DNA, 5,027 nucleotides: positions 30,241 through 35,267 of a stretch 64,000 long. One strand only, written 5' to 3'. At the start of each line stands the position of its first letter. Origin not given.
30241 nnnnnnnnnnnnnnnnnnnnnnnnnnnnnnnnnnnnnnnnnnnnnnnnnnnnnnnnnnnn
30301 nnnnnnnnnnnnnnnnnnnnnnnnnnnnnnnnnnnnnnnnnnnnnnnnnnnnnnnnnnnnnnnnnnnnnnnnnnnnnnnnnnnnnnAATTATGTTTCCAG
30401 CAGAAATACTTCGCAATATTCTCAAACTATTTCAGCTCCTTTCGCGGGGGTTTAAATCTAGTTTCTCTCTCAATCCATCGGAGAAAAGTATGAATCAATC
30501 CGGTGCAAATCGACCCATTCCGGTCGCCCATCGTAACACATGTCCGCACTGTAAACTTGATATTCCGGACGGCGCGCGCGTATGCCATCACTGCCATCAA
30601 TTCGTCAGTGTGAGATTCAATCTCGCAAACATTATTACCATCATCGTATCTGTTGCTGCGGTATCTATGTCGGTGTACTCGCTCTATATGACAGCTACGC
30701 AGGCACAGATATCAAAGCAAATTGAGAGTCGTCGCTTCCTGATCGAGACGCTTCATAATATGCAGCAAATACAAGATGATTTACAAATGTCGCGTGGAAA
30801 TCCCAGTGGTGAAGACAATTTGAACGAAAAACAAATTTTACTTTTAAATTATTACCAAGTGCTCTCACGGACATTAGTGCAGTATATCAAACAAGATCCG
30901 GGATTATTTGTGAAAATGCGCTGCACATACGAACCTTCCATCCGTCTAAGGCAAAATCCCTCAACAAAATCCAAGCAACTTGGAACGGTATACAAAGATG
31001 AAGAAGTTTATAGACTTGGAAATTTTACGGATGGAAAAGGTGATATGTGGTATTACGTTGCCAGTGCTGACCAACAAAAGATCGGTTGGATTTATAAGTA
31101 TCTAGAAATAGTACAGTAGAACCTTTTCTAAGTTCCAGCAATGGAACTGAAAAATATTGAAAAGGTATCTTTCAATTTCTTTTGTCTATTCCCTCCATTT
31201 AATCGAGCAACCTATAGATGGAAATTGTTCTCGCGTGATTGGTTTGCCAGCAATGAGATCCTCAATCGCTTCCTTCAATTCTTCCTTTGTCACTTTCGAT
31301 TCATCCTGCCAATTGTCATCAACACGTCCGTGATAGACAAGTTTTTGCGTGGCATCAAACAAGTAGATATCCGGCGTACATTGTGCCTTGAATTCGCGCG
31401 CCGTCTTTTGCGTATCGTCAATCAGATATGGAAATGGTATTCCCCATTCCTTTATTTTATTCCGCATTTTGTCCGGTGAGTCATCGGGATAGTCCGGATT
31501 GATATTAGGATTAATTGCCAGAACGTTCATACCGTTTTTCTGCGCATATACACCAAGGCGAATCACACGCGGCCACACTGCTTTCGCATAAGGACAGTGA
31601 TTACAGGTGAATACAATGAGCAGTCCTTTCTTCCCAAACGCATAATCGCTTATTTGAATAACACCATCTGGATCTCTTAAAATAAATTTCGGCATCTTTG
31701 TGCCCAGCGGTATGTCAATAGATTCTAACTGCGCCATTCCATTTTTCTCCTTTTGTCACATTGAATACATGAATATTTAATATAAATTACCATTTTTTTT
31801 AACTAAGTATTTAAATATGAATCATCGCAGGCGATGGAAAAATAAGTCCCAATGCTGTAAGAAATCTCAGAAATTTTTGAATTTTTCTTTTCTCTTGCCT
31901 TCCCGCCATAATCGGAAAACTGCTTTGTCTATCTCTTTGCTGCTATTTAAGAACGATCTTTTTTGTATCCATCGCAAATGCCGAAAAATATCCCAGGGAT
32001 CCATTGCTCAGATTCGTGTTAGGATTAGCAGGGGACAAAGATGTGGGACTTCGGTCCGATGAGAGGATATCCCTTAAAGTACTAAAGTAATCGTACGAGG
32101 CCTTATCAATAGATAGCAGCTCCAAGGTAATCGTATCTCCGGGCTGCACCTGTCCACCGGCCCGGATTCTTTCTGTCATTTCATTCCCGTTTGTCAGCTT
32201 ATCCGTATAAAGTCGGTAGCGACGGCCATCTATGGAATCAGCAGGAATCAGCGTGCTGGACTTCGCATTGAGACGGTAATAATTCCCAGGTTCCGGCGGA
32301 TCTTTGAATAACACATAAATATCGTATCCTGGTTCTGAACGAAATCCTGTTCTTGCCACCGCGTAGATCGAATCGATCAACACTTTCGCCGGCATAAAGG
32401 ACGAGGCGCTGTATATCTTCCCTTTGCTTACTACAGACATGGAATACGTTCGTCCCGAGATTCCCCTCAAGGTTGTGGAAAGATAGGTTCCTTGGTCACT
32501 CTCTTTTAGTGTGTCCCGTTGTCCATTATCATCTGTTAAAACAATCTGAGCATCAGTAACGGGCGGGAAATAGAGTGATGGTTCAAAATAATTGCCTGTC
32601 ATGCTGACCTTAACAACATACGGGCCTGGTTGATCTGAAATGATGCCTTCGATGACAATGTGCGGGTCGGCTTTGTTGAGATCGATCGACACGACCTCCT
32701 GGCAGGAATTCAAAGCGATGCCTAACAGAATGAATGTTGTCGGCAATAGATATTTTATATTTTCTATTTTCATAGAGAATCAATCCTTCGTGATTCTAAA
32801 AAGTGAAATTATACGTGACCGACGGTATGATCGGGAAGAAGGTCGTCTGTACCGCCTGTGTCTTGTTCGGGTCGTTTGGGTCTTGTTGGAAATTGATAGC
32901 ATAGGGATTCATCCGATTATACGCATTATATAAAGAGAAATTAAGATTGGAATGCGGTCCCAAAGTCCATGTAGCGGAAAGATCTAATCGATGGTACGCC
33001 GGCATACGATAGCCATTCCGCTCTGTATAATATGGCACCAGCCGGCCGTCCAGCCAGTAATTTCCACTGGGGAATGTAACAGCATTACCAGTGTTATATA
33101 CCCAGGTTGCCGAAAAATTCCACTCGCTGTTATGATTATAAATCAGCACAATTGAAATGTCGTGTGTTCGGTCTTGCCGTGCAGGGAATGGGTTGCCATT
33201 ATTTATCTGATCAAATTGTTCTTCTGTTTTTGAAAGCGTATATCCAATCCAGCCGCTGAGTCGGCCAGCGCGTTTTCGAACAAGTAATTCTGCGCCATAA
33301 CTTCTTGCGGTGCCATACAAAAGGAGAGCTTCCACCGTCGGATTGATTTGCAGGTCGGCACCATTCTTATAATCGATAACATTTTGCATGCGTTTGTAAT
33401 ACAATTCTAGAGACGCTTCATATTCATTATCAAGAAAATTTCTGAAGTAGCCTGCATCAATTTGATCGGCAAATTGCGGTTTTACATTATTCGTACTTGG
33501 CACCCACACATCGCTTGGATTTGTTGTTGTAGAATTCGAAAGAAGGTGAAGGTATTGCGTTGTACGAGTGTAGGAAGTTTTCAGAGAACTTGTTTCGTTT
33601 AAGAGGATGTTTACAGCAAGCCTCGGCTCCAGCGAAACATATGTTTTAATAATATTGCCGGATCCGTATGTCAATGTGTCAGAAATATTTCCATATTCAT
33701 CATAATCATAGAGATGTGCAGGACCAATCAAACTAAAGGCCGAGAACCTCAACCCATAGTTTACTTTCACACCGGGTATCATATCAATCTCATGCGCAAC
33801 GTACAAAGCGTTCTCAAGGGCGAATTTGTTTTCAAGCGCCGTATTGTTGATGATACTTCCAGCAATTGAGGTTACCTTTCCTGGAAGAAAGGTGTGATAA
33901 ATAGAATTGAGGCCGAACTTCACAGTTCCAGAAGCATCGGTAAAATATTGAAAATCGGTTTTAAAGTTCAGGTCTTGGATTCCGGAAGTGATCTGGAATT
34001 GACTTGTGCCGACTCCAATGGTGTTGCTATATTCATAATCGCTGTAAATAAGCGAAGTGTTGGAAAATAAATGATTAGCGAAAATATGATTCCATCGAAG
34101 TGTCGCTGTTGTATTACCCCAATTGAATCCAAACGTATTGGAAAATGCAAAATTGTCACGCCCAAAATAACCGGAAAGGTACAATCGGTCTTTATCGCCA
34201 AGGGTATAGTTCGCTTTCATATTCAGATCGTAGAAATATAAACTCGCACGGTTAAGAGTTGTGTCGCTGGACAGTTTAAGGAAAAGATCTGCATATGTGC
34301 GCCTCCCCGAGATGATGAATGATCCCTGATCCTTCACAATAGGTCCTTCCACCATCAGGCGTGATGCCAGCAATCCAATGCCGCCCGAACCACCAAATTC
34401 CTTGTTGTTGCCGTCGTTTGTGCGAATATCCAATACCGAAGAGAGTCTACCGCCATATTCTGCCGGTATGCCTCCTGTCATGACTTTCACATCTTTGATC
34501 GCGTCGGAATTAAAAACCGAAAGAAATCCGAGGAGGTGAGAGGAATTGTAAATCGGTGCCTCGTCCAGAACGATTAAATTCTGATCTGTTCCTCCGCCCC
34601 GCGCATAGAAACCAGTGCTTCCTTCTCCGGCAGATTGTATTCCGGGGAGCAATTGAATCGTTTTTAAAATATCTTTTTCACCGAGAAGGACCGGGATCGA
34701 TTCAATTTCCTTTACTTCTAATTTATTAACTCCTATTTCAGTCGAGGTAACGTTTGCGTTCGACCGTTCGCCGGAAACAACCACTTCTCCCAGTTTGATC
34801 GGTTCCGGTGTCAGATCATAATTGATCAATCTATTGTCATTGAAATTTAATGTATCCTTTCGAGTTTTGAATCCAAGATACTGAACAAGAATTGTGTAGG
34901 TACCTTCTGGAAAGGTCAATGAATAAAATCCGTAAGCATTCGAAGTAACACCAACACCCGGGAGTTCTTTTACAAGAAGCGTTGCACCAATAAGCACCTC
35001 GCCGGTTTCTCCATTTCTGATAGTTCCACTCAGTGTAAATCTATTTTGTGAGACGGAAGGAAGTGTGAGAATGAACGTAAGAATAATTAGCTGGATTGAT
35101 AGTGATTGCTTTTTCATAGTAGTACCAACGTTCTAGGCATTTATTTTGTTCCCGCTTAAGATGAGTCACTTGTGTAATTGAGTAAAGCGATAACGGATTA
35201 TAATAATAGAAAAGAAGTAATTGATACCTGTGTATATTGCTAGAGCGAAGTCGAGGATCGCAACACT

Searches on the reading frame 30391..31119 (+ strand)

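Call 88: search_protein_families(library=pfam, max_evalue=0.000001, proteins=[window:30391-31119:+])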
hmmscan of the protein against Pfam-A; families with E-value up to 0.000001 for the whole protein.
window:30391-31119:+ (242 aa): 1 family
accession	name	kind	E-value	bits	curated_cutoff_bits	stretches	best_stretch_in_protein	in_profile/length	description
PF08239.17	SH3_3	-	7.3e-08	32.9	27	1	184-236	3-51/54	Bacterial SH3 domain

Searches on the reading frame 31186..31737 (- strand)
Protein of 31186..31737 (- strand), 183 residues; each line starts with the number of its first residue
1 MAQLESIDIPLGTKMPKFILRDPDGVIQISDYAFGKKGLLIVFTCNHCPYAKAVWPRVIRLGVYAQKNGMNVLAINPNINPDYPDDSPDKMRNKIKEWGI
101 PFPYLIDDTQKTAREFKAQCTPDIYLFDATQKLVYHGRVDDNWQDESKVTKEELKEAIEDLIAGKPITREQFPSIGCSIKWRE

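Call 88: search_protein_families(library=pfam, max_evalue=0.000001, proteins=[window:31186-31737:-])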
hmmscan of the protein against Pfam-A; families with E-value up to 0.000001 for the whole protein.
window:31186-31737:- (183 aa): 2 families
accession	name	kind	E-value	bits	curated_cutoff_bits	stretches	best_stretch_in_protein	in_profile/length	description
PF00578.27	AhpC-TSA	-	4.5e-15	56.1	26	1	12-135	2-123/124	AhpC/TSA family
PF08534.16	Redoxin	-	2.3e-12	47.3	26.6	1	12-149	3-144/148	Redoxin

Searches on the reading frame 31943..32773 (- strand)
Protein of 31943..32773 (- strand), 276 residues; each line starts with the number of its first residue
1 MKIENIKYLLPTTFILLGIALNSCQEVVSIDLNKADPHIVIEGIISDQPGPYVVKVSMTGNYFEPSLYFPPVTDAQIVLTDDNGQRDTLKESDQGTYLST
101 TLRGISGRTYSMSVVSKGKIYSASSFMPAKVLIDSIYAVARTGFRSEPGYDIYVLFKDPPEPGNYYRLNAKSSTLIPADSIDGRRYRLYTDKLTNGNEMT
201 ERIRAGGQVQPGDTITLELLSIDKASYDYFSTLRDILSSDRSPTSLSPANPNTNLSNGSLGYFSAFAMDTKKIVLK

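Call 88: search_protein_families(library=pfam, max_evalue=0.000001, proteins=[window:31943-32773:-])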
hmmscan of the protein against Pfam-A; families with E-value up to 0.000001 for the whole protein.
window:31943-32773:- (276 aa): 1 family
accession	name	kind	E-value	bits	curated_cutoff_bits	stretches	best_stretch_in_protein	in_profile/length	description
PF14054.11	DUF4249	-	1.4e-28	100.6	28.5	1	28-271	4-268/269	Domain of unknown function (DUF4249)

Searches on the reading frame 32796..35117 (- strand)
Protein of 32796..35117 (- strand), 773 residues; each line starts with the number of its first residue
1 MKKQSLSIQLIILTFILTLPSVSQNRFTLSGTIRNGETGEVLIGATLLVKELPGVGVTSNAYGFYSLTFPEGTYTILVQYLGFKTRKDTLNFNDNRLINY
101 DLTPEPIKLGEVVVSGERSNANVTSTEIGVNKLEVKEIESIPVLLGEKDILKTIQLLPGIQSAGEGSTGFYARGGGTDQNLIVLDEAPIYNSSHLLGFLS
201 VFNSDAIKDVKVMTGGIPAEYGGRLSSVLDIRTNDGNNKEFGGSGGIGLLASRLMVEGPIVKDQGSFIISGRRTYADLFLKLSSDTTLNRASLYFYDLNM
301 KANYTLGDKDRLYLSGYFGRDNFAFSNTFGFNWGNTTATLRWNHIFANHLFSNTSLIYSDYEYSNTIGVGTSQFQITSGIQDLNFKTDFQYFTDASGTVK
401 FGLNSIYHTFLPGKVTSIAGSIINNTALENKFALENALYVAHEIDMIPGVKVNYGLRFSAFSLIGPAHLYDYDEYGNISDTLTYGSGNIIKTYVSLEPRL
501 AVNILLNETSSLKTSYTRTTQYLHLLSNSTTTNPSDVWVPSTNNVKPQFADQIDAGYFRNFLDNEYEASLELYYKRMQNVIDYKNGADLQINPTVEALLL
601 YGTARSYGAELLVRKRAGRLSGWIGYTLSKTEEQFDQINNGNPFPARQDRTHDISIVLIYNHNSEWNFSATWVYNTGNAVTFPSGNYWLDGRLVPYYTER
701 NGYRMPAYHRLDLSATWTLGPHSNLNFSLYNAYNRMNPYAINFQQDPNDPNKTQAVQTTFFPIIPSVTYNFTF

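Call 88: search_protein_families(library=pfam, max_evalue=0.000001, proteins=[window:32796-35117:-])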
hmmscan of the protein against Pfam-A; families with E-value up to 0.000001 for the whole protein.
window:32796-35117:- (773 aa): 4 families
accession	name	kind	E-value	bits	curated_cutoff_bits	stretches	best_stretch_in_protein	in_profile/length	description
PF00593.30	TonB_dep_Rec_b-barrel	-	6.6e-20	72.8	27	1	286-731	13-435/436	TonB dependent receptor-like, beta-barrel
PF13715.12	CarbopepD_reg_2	-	8.8e-15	55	32.2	1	29-114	1-88/88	CarboxypepD_reg-like domain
PF13620.12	CarboxypepD_reg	-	6.7e-10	39.6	32.3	1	28-90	1-67/82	Carboxypeptidase regulatory-like domain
PF07715.20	Plug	-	3.5e-09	37.6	23.9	1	148-224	23-102/107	TonB-dependent Receptor Plug Domain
